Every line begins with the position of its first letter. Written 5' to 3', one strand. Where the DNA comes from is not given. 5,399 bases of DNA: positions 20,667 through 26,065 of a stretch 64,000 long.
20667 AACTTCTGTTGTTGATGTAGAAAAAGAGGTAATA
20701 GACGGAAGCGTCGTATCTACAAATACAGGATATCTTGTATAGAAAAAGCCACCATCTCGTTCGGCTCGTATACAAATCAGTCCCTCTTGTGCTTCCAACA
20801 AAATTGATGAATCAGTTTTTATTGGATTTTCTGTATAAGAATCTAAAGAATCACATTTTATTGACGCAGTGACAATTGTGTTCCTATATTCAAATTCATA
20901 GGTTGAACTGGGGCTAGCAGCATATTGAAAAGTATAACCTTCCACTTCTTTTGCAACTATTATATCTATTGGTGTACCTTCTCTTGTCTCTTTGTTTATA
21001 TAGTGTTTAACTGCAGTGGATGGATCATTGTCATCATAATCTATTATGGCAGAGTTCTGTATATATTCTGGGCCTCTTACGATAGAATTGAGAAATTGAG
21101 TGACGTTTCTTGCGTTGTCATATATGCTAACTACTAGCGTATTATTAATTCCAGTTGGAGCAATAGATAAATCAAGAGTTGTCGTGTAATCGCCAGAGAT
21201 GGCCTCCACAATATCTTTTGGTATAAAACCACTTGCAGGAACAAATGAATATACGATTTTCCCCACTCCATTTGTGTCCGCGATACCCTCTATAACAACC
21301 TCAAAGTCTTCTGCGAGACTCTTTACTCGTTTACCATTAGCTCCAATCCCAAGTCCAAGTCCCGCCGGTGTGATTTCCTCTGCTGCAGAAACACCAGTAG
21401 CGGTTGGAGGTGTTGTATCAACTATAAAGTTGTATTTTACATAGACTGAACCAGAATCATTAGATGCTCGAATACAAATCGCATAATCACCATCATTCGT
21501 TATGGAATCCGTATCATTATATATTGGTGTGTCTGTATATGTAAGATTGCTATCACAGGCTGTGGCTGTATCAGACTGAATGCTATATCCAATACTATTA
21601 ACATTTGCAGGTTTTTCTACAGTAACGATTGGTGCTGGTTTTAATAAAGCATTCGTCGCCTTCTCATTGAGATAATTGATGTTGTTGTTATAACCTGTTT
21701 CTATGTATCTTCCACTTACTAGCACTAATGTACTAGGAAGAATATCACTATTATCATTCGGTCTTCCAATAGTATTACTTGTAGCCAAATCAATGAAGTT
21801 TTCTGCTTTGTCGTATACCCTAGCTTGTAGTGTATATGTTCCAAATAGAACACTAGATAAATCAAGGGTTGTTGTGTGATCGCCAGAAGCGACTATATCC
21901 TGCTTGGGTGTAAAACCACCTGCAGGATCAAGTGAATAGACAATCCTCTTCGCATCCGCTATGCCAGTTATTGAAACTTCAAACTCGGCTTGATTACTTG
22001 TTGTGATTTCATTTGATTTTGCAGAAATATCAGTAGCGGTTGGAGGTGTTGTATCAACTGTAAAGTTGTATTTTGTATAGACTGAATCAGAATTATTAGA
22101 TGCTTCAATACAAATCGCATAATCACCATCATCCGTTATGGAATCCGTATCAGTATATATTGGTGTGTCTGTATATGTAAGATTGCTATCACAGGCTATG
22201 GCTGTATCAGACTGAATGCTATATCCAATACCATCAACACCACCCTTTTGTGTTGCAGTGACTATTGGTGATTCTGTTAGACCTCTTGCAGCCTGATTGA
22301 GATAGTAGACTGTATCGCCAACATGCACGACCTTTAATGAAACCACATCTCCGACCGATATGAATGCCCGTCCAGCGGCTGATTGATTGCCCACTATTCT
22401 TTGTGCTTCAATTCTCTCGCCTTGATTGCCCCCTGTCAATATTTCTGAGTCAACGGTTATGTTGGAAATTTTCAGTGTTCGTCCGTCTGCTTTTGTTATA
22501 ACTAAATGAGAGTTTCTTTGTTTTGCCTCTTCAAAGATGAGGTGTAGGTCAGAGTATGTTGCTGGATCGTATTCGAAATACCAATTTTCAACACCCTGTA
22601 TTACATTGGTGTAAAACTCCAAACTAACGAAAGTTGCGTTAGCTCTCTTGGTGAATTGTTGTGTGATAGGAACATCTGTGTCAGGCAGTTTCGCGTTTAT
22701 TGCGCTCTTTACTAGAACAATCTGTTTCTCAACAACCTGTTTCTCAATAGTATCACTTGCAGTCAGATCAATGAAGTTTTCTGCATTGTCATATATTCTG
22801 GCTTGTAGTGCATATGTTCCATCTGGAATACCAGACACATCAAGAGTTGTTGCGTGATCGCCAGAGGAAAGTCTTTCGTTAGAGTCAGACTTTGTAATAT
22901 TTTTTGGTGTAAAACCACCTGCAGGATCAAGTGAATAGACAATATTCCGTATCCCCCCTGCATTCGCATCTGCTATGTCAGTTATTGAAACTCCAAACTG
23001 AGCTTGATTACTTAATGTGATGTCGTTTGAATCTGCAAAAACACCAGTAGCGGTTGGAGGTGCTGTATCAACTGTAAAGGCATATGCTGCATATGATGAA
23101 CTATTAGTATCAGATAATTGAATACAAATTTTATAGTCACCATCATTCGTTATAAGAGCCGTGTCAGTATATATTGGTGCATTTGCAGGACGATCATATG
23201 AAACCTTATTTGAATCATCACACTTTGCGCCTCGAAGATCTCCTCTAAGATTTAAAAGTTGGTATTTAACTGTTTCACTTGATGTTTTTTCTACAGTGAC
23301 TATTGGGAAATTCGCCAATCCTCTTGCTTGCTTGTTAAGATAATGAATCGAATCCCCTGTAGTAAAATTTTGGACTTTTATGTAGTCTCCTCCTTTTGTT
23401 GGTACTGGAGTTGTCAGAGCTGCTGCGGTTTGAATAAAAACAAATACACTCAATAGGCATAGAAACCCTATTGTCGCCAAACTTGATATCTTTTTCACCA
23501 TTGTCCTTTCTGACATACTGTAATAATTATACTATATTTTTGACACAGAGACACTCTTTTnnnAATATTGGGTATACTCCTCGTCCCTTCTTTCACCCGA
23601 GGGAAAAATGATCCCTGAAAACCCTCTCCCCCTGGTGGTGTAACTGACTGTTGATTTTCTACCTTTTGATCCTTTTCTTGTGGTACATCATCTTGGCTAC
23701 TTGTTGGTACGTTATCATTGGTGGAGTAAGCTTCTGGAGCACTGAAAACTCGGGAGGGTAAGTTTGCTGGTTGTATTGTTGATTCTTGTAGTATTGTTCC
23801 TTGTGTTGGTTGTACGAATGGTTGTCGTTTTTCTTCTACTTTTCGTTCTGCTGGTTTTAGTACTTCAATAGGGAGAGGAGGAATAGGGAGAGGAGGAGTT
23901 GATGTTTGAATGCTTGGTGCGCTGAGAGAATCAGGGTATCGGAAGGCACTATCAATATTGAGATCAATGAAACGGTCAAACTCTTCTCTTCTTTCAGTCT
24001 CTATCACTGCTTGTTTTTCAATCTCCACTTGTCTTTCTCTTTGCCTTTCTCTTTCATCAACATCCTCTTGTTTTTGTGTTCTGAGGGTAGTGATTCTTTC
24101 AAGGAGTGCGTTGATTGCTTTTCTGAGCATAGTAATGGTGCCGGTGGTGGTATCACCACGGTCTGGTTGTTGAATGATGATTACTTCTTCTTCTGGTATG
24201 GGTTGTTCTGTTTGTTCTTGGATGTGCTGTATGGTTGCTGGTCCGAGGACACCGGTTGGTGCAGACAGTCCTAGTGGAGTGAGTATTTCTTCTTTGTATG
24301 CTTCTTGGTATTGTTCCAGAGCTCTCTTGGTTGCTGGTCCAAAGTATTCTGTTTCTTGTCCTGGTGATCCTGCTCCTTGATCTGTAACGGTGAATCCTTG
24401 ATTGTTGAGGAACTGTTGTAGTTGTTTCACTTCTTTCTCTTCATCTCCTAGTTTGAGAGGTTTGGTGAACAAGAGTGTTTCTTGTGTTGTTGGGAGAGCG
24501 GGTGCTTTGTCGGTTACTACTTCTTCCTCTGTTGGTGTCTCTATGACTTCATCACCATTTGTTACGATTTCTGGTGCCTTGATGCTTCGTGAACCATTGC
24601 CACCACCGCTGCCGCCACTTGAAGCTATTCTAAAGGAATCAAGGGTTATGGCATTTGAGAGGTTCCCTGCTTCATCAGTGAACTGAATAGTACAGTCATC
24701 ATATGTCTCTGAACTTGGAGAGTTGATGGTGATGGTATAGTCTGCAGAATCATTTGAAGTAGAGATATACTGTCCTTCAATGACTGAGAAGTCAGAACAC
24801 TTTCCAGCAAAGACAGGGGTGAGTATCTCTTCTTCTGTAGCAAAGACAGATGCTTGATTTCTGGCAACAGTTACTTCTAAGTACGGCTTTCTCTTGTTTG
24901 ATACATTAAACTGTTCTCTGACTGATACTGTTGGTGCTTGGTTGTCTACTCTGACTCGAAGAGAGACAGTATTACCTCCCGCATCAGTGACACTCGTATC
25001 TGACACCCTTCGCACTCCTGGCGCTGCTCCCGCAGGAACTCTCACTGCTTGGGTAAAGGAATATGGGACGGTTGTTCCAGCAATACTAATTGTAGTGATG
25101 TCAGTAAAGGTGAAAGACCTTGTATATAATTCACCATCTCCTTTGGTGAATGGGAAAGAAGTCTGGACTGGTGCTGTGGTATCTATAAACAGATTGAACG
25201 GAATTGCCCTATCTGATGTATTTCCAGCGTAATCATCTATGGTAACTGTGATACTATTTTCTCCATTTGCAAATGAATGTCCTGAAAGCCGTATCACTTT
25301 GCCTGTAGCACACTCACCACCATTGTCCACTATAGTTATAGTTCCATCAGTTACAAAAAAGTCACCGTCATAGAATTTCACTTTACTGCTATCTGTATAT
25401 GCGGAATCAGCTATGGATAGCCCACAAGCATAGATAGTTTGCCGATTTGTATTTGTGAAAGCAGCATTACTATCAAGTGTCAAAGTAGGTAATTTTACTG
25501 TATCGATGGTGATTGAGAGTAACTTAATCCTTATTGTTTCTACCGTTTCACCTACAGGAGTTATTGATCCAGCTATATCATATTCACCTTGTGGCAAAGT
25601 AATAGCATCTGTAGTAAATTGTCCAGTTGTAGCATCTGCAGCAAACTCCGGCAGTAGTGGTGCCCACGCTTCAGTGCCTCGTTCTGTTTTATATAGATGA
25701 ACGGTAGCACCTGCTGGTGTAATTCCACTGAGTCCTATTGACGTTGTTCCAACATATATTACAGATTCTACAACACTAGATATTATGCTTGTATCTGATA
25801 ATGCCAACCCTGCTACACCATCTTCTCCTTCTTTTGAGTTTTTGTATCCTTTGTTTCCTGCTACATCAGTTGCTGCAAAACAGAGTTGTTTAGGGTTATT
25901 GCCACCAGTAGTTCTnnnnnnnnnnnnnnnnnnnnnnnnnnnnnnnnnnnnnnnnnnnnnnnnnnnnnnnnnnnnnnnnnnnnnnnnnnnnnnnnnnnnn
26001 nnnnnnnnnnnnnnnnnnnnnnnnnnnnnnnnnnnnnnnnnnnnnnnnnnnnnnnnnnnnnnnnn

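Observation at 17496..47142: Tandem array of three giant cell-surface protein genes (6.0 + 12.4 + 11.1 kb) with a shared C-terminal peptidoglycan-binding anchor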

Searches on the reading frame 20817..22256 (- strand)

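Call 23: search_protein_families(library=pfam, proteins=[window:20817-22256:-], max_evalue=0.05)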
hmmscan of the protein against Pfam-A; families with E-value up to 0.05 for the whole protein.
window:20817-22256:- (480 aa): 1 family
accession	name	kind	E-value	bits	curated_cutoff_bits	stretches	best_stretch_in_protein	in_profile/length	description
PF18207.7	LIFR_N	-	0.042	14.6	24.1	0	44-94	27-77/79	Leukemia inhibitory factor receptor N-terminal domain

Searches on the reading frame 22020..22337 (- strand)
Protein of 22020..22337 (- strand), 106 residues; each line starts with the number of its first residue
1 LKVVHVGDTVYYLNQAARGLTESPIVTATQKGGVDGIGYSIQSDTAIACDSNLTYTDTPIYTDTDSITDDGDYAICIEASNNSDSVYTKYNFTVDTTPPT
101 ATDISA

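Call 58: find_homologous_proteins(query=A4, max_evalue=0.001)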
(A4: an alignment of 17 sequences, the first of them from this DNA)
Query A4 (17 sequences): 321 candidates shared short words with the query, none scored E <= 0.001.

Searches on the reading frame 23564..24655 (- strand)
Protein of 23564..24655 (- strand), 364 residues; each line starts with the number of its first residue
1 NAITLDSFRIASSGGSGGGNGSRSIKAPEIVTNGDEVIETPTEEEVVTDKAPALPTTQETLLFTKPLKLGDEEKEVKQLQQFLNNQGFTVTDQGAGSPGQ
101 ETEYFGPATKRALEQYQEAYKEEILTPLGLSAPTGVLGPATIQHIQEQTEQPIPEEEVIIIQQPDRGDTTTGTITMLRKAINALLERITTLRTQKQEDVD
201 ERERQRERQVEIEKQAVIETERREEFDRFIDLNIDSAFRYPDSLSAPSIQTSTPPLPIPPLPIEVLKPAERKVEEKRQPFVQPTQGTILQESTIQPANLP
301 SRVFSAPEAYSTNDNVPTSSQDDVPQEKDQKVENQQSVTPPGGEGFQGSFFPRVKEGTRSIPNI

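Call 24: search_protein_families(library=pfam, proteins=[window:23564-24655:-], max_evalue=0.05)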
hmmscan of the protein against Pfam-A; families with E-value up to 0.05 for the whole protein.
window:23564-24655:- (364 aa): 1 family
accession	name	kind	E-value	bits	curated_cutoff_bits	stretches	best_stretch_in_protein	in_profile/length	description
PF01471.23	PG_binding_1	-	7.2e-09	36.2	23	1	73-144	2-56/57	Putative peptidoglycan binding domain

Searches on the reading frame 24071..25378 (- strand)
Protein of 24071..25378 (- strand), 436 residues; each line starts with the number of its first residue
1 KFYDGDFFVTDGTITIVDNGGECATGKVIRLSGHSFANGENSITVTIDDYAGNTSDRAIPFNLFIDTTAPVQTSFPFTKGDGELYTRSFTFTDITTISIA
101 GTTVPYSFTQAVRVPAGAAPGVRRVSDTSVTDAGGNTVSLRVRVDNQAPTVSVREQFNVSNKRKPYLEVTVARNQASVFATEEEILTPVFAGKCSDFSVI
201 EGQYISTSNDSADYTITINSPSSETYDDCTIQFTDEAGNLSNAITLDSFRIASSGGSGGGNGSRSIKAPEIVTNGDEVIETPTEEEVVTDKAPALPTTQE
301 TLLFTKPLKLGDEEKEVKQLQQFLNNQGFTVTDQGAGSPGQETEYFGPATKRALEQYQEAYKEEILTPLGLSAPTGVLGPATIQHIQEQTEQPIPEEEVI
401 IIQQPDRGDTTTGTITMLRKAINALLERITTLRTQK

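Call 27: find_related_loci(query=window:24071-25378:-, collection=genome_contigs, flank=10000)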
Query window:24071-25378:- (436 aa) in genome_contigs; peptide patterns used: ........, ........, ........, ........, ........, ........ (x = any residue, [..] = any of these).
43 stretches matched a pattern, but none encodes a relative of the query by tblastn (E <= 1e-3).

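Call 28: find_related_loci(query=window:24071-25378:-, collection=metagenome_contigs, flank=10000)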
Query window:24071-25378:- (436 aa) in metagenome_contigs; peptide patterns used: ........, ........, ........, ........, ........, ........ (x = any residue, [..] = any of these).
119 stretches matched a pattern, but none encodes a relative of the query by tblastn (E <= 1e-3).

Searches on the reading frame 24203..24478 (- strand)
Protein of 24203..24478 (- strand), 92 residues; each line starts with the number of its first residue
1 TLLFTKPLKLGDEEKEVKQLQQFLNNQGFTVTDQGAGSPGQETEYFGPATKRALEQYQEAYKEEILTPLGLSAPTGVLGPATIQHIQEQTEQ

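Call 54: search_solved_structures(query=window:24203-24478:-, max_evalue=1, show_alignments=2)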
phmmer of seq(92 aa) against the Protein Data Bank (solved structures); distinct sequences matched with E-value up to 1: 5.
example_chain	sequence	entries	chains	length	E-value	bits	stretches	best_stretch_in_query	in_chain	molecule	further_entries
4nso_A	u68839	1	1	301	0.0098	19.7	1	14-88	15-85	Effector protein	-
1lbu_A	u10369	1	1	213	0.054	17.4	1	37-87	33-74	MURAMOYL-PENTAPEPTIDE CARBOXYPEPTIDASE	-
4xxt_A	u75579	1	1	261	0.16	15.9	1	6-41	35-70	Fusion of predicted Zn-dependent amidase/peptidase (Cell wall hydrolase/DD-carboxypeptidas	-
7rum_A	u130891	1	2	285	0.16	15.8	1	8-37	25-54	Endolysin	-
4ozi_F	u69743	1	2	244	0.28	15.1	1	35-65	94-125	T-cell receptor, s2, beta chain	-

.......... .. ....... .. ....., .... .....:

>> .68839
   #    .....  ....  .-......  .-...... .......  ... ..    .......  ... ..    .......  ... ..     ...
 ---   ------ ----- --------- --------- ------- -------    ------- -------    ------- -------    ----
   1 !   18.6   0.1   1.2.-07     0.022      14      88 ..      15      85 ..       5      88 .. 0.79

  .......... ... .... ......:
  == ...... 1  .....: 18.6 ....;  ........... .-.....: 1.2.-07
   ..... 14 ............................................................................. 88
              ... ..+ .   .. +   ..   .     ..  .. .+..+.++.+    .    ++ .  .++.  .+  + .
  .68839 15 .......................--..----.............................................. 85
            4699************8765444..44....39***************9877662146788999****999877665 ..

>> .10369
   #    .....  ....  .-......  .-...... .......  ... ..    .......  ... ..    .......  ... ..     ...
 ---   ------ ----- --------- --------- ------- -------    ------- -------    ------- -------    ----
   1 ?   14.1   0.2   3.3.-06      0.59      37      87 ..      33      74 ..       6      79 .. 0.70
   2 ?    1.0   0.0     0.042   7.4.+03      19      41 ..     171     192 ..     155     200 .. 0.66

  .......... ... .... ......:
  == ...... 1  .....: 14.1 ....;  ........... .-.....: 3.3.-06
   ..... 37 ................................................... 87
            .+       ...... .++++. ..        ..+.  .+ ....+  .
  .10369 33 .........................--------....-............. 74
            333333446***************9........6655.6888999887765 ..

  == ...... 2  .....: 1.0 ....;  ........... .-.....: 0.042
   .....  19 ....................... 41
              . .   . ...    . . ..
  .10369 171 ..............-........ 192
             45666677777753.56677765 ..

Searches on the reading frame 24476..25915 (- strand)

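Call 24: search_protein_families(library=pfam, proteins=[window:24476-25915:-], max_evalue=0.05)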
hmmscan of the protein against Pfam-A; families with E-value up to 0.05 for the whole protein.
window:24476-25915:- (480 aa): 2 families
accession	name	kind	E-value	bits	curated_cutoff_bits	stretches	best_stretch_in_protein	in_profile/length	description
PF19077.6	Big_13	-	6.8e-06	26.9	27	1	212-246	69-102/102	Bacterial Ig-like domain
PF13750.12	Big_3_3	-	0.035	14.2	27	0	214-251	11-48/157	Bacterial Ig-like domain (group 3)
